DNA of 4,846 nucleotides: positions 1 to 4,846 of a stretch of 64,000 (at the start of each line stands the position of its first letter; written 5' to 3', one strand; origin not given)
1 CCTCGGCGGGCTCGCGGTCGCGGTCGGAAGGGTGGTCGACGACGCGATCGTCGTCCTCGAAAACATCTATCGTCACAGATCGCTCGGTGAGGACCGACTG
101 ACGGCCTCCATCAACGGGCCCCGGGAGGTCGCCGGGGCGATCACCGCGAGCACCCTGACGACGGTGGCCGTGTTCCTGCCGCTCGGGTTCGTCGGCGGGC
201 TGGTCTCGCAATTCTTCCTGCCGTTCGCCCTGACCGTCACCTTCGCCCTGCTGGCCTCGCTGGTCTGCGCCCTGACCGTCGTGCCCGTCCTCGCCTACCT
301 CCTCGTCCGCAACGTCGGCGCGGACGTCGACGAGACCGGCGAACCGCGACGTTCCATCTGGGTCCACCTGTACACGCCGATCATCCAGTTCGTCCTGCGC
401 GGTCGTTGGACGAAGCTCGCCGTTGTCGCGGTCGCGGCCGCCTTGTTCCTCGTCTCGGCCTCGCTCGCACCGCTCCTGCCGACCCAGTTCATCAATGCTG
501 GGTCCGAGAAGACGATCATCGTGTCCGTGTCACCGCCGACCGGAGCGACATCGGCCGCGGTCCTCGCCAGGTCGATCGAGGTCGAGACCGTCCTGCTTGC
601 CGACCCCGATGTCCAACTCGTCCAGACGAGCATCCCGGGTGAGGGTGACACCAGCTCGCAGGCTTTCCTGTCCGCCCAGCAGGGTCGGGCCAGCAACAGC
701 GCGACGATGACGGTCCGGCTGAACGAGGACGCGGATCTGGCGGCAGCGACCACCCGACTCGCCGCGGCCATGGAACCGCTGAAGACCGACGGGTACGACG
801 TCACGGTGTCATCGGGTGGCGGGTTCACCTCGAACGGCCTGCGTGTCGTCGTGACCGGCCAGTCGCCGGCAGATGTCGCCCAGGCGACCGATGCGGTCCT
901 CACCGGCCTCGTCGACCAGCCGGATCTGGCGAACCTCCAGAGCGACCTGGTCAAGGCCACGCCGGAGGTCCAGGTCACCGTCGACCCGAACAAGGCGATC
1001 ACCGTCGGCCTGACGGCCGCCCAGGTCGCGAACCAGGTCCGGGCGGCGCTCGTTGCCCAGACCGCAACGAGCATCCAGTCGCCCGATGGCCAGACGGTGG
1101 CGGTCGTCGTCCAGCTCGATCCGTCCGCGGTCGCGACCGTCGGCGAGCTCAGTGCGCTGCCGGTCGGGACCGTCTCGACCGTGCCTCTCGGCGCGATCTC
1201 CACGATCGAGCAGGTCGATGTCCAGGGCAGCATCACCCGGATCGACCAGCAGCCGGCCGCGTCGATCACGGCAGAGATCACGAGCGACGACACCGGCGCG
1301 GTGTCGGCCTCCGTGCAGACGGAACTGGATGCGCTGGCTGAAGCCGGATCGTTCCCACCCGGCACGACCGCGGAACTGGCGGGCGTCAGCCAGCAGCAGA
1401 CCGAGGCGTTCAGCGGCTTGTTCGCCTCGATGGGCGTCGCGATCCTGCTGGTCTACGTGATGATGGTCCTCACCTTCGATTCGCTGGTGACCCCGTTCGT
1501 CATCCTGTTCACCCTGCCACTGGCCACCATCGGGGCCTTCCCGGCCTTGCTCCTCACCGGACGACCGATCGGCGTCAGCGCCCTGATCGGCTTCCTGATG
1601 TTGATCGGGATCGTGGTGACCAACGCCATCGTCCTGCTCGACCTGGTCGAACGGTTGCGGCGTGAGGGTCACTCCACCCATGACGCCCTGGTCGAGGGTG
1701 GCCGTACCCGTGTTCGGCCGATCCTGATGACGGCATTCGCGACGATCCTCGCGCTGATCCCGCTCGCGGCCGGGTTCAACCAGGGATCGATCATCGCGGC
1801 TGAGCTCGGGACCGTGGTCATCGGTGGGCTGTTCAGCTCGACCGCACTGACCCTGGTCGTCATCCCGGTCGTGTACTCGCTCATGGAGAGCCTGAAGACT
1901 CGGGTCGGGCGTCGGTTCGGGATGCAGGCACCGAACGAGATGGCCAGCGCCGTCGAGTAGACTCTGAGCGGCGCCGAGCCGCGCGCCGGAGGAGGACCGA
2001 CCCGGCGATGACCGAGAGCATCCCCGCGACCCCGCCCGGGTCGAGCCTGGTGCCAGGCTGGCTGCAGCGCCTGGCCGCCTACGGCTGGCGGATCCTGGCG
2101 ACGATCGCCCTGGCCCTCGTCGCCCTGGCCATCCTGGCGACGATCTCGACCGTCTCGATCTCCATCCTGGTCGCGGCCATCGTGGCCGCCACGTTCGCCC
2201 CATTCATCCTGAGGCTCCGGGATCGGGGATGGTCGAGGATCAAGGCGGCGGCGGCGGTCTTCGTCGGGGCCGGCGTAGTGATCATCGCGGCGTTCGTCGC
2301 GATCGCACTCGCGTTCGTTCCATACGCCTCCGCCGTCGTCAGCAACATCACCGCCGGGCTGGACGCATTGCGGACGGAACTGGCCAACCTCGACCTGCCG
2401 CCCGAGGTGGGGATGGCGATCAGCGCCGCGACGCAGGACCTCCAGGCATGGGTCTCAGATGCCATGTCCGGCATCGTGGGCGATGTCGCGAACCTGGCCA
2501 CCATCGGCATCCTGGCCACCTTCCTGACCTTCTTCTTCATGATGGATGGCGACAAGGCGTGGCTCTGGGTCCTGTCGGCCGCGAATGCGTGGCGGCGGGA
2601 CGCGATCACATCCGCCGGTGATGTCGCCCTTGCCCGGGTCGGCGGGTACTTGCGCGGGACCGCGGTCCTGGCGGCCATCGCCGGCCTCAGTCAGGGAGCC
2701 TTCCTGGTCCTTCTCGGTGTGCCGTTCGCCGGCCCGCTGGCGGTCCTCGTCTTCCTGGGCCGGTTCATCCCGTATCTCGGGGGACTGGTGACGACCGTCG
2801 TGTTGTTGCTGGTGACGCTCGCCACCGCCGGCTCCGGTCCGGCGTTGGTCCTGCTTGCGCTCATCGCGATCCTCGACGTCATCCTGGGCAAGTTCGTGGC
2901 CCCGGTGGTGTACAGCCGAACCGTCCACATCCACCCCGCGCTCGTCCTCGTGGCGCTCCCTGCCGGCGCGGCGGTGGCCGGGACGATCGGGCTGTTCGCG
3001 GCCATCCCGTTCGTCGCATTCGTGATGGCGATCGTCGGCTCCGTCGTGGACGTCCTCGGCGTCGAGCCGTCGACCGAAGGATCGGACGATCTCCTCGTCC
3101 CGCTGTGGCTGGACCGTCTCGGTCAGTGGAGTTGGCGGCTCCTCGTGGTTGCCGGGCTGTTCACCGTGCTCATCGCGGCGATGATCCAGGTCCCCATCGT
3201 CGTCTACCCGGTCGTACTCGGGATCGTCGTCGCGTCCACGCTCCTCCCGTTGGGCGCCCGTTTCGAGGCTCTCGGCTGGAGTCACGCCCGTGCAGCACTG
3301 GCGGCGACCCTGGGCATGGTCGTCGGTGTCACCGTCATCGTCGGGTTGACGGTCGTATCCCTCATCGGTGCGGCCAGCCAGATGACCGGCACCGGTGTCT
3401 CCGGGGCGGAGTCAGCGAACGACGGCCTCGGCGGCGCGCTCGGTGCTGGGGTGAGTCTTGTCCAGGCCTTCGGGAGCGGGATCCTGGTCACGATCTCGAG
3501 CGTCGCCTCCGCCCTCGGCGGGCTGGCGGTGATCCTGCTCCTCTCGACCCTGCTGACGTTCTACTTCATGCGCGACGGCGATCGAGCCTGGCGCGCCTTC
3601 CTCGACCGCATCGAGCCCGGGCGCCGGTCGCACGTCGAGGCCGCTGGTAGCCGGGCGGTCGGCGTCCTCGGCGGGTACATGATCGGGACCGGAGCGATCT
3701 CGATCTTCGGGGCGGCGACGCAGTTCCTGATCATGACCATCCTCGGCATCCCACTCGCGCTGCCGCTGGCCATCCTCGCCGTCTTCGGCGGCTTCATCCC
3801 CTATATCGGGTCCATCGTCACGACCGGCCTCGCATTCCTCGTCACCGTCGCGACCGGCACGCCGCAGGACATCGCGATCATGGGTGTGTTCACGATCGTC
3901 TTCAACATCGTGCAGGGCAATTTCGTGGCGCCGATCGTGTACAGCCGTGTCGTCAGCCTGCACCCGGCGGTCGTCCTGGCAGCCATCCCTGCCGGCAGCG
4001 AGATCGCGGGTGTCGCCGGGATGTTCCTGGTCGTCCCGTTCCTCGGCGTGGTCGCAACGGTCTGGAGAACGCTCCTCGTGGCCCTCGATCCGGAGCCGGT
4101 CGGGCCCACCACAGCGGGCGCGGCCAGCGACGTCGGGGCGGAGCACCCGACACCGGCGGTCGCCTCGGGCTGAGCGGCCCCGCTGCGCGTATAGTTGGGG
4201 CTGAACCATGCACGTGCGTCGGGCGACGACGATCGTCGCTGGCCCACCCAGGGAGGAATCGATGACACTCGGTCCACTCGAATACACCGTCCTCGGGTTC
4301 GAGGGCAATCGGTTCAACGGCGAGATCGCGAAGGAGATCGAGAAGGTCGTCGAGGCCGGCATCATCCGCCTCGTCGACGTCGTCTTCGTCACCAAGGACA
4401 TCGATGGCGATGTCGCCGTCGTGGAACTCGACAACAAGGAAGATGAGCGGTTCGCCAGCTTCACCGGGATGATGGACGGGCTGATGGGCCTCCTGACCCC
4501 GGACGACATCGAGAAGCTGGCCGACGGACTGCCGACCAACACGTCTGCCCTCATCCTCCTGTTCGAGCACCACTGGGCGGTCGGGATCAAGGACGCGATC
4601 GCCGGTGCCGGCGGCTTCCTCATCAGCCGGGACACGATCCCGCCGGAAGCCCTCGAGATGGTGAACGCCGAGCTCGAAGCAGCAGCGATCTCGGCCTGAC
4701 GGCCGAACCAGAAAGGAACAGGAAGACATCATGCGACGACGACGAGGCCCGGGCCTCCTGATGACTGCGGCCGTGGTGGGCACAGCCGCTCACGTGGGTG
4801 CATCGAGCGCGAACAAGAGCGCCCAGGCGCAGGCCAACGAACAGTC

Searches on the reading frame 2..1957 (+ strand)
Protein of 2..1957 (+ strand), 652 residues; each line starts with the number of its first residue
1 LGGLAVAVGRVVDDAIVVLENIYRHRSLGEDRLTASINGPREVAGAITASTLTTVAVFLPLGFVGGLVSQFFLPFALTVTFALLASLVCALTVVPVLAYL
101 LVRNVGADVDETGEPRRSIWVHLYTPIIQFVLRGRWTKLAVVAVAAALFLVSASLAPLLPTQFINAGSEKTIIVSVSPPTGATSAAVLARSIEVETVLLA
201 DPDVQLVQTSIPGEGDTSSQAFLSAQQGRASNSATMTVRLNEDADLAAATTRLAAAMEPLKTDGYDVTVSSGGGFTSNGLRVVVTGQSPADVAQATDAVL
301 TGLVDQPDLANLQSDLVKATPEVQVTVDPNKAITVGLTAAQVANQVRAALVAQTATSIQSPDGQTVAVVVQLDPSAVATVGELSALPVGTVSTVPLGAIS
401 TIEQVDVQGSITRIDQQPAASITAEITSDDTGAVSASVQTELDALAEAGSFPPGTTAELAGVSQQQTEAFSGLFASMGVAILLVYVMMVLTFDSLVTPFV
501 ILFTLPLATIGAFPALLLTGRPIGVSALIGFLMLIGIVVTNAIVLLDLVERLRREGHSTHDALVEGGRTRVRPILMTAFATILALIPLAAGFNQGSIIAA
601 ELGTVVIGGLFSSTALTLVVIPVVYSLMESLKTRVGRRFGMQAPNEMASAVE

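Call 19: search_protein_families(library=pfam, proteins=[window:2-1957:+], max_evalue=0.00001)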
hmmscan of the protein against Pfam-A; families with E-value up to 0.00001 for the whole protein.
window:2-1957:+ (652 aa): 2 families
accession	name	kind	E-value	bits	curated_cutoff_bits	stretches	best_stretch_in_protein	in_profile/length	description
PF00873.25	ACR_tran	-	4.3e-118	396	28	1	1-628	388-1020/1021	AcrB/AcrD/AcrF family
PF03176.21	MMPL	-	1.6e-07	31.1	20.5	0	8-119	212-314/333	MMPL family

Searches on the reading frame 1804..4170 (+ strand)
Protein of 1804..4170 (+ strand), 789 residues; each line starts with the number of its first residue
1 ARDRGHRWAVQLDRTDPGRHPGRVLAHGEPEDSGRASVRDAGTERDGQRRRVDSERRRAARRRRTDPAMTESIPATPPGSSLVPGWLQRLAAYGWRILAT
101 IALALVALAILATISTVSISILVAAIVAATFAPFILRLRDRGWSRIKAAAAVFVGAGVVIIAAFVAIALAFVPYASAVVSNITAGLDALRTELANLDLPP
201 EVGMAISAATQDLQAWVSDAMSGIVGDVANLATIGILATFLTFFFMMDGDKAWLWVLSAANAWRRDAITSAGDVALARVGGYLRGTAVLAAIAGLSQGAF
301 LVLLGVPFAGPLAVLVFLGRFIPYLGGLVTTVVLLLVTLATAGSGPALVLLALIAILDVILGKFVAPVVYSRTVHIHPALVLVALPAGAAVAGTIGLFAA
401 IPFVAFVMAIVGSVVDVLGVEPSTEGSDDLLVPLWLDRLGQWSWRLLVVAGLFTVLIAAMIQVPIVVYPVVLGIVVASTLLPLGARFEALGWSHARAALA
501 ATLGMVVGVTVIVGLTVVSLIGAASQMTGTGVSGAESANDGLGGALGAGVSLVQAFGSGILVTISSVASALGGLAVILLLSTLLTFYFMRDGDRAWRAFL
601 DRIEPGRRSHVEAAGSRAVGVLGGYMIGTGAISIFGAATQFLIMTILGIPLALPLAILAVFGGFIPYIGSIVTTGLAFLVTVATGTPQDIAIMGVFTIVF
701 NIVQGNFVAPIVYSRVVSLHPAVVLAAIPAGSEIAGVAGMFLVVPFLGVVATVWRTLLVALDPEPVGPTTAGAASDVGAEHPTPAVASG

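Call 19: search_protein_families(library=pfam, proteins=[window:1804-4170:+], max_evalue=0.00001)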
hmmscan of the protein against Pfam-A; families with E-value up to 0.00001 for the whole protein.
window:1804-4170:+ (789 aa): 1 family
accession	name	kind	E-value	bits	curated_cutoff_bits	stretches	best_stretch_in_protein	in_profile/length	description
PF01594.21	AI-2E_transport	-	1.4e-73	248.4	34.3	2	99-412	3-324/327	AI-2E family transporter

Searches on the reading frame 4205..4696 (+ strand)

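Call 19: search_protein_families(library=pfam, proteins=[window:4205-4696:+], max_evalue=0.00001)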
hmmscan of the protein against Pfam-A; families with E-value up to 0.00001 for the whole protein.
window:4205-4696:+ (164 aa): 1 family
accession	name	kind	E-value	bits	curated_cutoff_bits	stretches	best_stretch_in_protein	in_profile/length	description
PF19850.4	DUF6325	-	1.7e-08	35.1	23.4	1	22-157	2-132/141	Family of unknown function (DUF6325)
